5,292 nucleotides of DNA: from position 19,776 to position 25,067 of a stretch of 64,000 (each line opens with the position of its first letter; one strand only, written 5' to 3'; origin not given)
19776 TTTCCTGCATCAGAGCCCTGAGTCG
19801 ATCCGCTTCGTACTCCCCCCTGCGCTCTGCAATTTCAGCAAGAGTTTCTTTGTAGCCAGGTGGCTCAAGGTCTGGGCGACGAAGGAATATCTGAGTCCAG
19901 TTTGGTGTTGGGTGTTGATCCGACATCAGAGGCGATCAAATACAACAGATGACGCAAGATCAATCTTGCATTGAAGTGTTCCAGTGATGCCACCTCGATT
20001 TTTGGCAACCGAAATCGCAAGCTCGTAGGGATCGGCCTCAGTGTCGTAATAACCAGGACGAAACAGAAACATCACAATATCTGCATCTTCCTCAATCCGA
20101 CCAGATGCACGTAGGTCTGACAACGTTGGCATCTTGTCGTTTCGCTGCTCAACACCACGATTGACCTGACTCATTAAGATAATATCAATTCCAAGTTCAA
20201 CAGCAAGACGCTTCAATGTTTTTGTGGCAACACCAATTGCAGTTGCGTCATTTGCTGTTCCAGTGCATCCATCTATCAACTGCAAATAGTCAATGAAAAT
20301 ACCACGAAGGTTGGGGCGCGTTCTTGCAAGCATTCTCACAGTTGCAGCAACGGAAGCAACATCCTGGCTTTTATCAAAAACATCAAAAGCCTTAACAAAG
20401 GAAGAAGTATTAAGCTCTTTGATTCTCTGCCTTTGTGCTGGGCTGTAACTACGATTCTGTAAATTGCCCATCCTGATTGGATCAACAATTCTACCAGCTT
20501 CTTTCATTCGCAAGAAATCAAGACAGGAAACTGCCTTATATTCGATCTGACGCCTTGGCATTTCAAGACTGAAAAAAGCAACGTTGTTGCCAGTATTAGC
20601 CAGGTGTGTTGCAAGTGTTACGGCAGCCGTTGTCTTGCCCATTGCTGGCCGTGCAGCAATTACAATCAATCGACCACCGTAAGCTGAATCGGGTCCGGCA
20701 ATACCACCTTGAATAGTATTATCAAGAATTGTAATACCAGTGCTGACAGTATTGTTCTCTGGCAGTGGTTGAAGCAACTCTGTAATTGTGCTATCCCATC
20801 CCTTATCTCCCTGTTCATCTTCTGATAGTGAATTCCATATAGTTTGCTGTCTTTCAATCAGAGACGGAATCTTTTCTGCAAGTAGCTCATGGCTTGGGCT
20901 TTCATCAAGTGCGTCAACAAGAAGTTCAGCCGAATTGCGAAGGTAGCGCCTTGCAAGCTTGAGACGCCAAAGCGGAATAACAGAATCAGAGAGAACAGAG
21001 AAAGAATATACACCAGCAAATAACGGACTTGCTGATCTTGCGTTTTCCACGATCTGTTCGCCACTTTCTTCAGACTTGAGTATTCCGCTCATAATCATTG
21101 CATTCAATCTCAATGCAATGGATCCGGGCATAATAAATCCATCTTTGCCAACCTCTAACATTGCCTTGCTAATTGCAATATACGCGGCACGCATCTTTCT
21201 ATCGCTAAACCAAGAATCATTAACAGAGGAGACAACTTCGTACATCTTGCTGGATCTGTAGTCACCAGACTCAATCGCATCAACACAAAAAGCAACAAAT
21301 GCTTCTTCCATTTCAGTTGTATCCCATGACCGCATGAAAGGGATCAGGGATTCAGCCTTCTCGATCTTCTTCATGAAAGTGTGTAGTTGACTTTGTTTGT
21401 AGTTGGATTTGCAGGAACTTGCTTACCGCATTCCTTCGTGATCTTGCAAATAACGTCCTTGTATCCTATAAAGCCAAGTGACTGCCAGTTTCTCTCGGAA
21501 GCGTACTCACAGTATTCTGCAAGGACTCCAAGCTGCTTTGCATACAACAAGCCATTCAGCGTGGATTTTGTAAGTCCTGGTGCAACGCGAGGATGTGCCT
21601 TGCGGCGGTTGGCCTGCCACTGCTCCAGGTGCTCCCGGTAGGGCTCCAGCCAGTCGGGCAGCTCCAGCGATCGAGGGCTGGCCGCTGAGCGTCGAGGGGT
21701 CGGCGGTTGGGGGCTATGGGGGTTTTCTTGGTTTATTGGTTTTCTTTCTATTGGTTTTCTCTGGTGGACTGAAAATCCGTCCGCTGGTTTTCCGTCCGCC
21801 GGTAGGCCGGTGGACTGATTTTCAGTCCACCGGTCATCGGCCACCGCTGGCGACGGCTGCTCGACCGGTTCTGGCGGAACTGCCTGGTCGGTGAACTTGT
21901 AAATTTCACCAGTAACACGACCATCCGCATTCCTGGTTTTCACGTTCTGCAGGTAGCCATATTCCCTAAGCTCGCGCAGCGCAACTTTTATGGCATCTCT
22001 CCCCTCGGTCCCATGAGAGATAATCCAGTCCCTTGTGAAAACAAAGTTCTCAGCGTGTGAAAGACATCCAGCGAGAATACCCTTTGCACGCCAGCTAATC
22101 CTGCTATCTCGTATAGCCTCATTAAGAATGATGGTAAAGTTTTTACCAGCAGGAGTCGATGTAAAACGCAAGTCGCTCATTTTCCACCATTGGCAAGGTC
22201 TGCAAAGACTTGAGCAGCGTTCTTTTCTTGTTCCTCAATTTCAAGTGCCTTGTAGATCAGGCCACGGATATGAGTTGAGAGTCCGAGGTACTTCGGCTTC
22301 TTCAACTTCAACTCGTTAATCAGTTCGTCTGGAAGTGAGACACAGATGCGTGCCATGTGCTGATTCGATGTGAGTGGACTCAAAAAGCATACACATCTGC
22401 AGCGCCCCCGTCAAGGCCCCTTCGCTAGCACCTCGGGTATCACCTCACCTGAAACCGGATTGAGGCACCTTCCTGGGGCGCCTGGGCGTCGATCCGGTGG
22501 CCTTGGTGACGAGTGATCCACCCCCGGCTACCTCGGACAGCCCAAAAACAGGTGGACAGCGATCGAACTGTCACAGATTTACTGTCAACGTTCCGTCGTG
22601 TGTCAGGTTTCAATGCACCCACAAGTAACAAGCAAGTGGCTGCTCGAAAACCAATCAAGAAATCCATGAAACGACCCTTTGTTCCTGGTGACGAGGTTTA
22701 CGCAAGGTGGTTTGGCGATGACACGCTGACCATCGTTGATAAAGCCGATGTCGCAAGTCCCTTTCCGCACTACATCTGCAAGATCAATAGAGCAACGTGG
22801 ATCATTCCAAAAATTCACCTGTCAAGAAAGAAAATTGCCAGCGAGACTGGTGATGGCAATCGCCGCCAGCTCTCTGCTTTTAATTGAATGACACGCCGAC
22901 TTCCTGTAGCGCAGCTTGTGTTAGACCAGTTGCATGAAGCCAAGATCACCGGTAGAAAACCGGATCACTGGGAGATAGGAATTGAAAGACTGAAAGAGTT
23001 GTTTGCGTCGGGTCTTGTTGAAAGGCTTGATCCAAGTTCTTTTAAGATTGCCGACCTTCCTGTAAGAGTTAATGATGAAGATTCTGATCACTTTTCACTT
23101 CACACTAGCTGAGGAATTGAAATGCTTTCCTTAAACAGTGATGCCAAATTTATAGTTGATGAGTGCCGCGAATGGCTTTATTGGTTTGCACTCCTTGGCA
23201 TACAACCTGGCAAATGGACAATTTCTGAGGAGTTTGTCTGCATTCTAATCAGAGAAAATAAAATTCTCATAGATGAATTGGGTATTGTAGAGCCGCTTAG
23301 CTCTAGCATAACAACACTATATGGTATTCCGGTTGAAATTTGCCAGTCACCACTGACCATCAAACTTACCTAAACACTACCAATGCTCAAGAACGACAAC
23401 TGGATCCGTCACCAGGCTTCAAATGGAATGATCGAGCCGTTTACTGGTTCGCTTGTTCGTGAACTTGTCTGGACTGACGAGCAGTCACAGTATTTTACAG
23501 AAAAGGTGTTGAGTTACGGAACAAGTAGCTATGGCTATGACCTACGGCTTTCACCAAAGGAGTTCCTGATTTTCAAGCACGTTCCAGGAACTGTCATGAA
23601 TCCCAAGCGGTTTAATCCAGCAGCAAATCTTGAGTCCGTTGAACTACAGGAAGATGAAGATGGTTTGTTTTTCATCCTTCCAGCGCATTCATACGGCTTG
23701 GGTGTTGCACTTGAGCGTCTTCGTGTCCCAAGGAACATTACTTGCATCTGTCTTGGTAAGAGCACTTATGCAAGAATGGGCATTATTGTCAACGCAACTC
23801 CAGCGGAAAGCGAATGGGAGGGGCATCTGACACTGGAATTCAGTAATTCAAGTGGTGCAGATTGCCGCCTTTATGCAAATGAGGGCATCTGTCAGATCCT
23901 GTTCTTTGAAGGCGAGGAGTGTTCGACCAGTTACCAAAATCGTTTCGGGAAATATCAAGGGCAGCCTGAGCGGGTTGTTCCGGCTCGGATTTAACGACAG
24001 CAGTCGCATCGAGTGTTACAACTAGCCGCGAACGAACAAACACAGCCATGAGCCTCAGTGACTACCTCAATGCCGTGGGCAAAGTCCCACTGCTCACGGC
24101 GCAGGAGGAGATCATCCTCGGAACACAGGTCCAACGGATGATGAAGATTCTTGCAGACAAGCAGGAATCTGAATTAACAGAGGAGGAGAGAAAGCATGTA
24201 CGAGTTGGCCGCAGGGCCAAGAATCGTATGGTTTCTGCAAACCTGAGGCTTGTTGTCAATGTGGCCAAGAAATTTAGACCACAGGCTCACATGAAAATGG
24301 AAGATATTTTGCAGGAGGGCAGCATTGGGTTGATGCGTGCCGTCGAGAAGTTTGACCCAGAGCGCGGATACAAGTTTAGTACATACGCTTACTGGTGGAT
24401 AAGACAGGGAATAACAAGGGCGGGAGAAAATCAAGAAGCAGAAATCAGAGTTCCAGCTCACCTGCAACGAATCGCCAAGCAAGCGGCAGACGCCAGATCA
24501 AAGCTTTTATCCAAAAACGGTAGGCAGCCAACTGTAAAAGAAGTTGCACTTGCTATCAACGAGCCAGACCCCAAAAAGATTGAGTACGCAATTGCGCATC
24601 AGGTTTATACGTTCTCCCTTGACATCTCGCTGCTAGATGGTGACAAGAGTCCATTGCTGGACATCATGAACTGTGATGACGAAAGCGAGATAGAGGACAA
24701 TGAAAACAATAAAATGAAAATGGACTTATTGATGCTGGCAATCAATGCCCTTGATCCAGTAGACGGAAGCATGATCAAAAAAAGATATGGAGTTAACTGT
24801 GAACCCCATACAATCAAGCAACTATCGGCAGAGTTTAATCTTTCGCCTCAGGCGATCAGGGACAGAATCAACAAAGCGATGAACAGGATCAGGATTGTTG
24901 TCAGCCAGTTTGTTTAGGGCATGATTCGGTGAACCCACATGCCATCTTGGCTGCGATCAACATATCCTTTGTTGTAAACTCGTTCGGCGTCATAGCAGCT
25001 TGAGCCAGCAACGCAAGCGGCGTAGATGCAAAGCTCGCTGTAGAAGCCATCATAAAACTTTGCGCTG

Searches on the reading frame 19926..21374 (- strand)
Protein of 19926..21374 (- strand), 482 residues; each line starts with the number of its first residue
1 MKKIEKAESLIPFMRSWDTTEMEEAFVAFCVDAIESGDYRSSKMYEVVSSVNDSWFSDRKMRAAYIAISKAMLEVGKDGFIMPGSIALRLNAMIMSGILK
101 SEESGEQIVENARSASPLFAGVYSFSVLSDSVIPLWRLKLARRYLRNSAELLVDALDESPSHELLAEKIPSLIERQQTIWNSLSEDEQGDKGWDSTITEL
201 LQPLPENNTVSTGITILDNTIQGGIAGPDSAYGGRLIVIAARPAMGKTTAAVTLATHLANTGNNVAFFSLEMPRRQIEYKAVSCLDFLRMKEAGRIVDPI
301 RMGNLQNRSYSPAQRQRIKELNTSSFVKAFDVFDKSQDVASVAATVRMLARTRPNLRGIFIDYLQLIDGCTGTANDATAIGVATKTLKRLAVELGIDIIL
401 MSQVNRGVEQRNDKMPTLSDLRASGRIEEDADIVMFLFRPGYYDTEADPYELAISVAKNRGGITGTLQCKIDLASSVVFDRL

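Call 30: search_protein_families(library=phrogs, proteins=[window:19926-21374:-], max_evalue=0.001)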
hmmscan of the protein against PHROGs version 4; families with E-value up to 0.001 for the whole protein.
window:19926-21374:- (482 aa): 5 families
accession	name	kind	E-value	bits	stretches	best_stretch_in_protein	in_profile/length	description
phrog_19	-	DNA, RNA and nucleotide metabolism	2.5e-56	192.8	1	140-477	263-577/621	DnaB-like replicative helicase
phrog_243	-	DNA, RNA and nucleotide metabolism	1.2e-33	117.2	1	234-463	35-245/273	DnaB-like replicative helicase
phrog_11530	-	unknown function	7.3e-31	108.4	1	338-471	15-148/184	-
phrog_239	-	DNA, RNA and nucleotide metabolism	1e-18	68.7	1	231-466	355-583/801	DNA primase/helicase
phrog_19347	-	unknown function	3.6e-05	25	1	421-458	1-38/79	-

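Call 31: search_protein_families(library=pfam, proteins=[window:19926-21374:-], max_evalue=0.001)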
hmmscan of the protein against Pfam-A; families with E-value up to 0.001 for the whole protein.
window:19926-21374:- (482 aa): 4 families
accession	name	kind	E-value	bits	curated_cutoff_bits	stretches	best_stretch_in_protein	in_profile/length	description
PF03796.21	DnaB_C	-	2.7e-55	188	27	1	210-470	2-245/255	DnaB-like helicase C terminal domain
PF13481.12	AAA_25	-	8.3e-08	32.5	27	1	234-405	33-191/195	AAA domain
PF24883.2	NPHP3_N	-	5.2e-05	23.9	24.8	0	234-270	22-58/164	Nephrocystin 3, N-terminal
PF06745.19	ATPase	-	0.00012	22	26.6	1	210-305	1-94/231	KaiC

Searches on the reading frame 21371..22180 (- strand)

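Call 30: search_protein_families(library=phrogs, proteins=[window:21371-22180:-], max_evalue=0.001)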
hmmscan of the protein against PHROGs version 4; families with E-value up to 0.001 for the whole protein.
window:21371-22180:- (269 aa): 12 families
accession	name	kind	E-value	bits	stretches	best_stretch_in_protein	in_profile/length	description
phrog_4707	-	DNA, RNA and nucleotide metabolism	1.8e-16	61.7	1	11-104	13-106/409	replication initiation protein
phrog_1456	-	DNA, RNA and nucleotide metabolism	8.3e-13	49.1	1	12-99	10-96/365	DNA binding protein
phrog_37920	-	DNA, RNA and nucleotide metabolism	3.5e-11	43.8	1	12-99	9-95/245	HTH DNA binding protein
phrog_11718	-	unknown function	4.6e-11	44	1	13-92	10-90/105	-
phrog_23842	-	unknown function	3.4e-10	40.7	1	14-99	24-109/317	-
phrog_270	-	DNA, RNA and nucleotide metabolism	4.1e-10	40.6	1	13-170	30-175/383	replication initiation protein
phrog_186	-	DNA, RNA and nucleotide metabolism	2.3e-08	35.1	1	13-121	20-129/308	DnaD-like helicase loader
phrog_27492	-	unknown function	3e-08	34.5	1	14-84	23-94/304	-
phrog_428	-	DNA, RNA and nucleotide metabolism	1.3e-07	32.2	1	11-147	86-215/455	replication initiation protein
phrog_22134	-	unknown function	4e-07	31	1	18-138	2-119/262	-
phrog_4221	-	DNA, RNA and nucleotide metabolism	1.5e-06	28.8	1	13-92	11-90/325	replication initiation protein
phrog_345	-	DNA, RNA and nucleotide metabolism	0.00068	20.4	1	56-157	81-183/297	replication initiation O-like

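Call 31: search_protein_families(library=pfam, proteins=[window:21371-22180:-], max_evalue=0.001)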
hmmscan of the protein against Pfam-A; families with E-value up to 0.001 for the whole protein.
window:21371-22180:- (269 aa): 0 families

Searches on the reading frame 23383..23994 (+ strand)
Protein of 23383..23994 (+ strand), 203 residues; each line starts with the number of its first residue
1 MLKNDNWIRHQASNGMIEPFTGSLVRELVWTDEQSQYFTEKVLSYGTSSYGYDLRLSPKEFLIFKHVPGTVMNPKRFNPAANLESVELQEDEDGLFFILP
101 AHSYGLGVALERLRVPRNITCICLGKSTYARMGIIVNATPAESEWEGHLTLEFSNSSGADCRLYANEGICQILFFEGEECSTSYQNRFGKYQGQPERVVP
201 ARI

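Call 30: search_protein_families(library=phrogs, proteins=[window:23383-23994:+], max_evalue=0.001)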
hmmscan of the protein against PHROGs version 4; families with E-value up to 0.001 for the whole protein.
window:23383-23994:+ (203 aa): 1 family
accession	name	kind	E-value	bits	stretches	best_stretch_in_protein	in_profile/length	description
phrog_1663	-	DNA, RNA and nucleotide metabolism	2.3e-53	182.3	1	1-202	50-218/303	dCTP deaminase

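Call 31: search_protein_families(library=pfam, proteins=[window:23383-23994:+], max_evalue=0.001)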
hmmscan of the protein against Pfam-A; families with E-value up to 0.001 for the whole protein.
window:23383-23994:+ (203 aa): 2 families
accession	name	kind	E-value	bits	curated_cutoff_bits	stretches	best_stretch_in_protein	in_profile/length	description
PF22769.1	DCD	-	1.2e-22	81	27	1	16-176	17-152/153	dCTP deaminase-like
PF00692.24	dUTPase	-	1.7e-05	25.1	22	1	99-179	26-106/129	dUTPase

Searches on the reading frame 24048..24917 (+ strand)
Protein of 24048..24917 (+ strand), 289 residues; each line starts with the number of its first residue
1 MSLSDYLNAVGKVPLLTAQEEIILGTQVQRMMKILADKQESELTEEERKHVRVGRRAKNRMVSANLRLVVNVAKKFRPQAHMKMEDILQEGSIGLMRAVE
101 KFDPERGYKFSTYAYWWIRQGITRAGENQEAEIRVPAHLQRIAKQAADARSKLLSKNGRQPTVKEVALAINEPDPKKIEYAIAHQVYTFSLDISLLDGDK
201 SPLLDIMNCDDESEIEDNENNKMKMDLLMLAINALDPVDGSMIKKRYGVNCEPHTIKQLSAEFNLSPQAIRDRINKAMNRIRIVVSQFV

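Call 30: search_protein_families(library=phrogs, proteins=[window:24048-24917:+], max_evalue=0.001)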
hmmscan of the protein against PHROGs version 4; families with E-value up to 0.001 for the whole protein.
window:24048-24917:+ (289 aa): 4 families
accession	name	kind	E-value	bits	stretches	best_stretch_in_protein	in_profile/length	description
phrog_351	-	transcription regulation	2.8e-62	212.5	2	50-284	500-725/928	RNA polymerase sigma factor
phrog_21612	-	transcription regulation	3.8e-07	30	1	58-142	15-97/600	RNA polymerase sigma factor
phrog_1740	-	transcription regulation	4.8e-05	23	0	31-282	29-213/567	RNA polymerase sigma factor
phrog_15865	-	transcription regulation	0.00086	19.6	0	83-127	51-95/386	RNA polymerase sigma factor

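Call 31: search_protein_families(library=pfam, proteins=[window:24048-24917:+], max_evalue=0.001)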
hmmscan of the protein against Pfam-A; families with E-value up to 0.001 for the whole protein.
window:24048-24917:+ (289 aa): 3 families
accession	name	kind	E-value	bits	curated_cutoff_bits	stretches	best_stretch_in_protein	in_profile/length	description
PF04542.20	Sigma70_r2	-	2.3e-20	72.6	24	1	61-124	1-63/71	Sigma-70 region 2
PF00140.25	Sigma70_r1_2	-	1.8e-09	37.8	22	1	2-33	2-33/34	Sigma-70 factor, region 1.2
PF04545.22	Sigma70_r4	-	9.6e-05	22.3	24.1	1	231-282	1-49/50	Sigma-70, region 4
